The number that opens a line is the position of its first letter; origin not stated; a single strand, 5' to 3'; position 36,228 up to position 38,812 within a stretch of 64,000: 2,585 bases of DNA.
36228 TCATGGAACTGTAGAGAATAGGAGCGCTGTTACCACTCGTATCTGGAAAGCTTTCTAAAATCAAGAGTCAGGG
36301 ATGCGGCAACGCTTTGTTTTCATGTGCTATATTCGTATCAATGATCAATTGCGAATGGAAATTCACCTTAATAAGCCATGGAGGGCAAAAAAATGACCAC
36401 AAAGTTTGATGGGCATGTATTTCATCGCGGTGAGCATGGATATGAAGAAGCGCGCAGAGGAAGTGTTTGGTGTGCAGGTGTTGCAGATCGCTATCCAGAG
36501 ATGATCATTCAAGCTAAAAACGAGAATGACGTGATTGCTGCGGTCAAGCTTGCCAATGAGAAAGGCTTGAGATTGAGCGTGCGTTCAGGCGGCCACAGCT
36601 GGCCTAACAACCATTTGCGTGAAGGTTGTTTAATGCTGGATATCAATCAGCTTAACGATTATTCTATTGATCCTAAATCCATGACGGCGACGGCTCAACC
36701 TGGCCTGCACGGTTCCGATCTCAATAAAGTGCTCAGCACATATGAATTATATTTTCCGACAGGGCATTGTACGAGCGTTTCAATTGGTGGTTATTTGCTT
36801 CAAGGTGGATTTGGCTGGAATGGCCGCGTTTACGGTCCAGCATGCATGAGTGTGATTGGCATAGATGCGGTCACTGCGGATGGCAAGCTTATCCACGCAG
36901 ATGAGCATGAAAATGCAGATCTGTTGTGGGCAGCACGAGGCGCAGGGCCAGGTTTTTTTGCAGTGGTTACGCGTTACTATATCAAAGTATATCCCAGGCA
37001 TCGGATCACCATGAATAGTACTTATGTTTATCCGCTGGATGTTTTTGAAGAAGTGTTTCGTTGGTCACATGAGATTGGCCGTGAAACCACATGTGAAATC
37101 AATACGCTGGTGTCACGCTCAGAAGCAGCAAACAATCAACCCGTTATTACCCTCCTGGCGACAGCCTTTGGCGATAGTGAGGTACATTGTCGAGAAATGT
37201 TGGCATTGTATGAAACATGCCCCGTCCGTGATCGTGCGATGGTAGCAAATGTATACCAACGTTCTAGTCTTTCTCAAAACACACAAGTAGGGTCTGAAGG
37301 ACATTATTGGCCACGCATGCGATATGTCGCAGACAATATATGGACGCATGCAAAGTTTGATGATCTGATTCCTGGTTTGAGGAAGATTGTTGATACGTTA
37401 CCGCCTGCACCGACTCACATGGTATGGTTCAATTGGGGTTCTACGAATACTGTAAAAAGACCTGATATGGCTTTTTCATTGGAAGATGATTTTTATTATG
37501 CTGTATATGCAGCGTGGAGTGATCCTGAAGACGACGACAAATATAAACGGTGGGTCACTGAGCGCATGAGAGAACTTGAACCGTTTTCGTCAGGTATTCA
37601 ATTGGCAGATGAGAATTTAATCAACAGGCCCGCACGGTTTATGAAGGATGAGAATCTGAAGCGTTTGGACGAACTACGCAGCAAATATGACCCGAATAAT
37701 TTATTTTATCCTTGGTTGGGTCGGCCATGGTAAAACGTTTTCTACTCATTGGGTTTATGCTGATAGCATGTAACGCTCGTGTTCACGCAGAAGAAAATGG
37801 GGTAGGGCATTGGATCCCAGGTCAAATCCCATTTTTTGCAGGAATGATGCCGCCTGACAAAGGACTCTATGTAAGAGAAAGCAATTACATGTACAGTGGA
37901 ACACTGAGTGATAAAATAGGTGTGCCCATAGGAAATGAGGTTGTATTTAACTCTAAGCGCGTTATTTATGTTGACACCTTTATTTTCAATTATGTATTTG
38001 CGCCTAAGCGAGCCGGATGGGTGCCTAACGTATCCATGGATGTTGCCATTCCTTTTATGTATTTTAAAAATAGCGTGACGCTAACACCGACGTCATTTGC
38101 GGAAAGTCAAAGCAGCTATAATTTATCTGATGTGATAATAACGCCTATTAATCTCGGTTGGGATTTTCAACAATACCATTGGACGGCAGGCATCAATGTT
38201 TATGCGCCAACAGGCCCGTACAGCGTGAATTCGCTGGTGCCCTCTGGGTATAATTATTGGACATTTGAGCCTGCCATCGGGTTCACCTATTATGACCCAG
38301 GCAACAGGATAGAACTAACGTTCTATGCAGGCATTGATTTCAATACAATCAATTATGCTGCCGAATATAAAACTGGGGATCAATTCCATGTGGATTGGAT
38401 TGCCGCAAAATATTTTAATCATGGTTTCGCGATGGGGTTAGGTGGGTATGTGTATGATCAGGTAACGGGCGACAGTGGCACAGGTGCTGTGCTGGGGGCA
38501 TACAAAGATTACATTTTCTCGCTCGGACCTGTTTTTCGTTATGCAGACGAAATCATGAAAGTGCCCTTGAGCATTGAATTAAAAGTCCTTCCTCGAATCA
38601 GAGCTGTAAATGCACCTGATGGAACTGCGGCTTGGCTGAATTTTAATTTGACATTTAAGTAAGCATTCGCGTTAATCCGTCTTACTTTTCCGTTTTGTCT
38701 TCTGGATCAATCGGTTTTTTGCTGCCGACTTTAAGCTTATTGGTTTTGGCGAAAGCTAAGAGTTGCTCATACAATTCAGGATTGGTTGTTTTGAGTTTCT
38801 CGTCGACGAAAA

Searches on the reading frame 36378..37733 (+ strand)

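Call 70: search_protein_families(library=pfam, proteins=[window:36378-37733:+], max_evalue=0.05)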
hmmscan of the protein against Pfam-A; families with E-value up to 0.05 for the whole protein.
window:36378-37733:+ (451 aa): 2 families
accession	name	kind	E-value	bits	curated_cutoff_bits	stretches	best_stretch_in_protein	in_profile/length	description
PF01565.28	FAD_binding_4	-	2.1e-32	112.1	26.4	1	40-174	1-138/139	FAD binding domain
PF08031.17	BBE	-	5.9e-05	23.4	20.6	1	410-444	6-39/45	Berberine and berberine like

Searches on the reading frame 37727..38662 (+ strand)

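Call 70: search_protein_families(library=pfam, proteins=[window:37727-38662:+], max_evalue=0.05)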
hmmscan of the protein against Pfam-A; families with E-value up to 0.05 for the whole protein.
window:37727-38662:+ (311 aa): 1 family
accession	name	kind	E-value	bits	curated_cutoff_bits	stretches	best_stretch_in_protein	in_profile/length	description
PF13557.12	Phenol_MetA_deg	-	4.2e-36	125.7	22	1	61-306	1-242/242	Putative MetA-pathway of phenol degradation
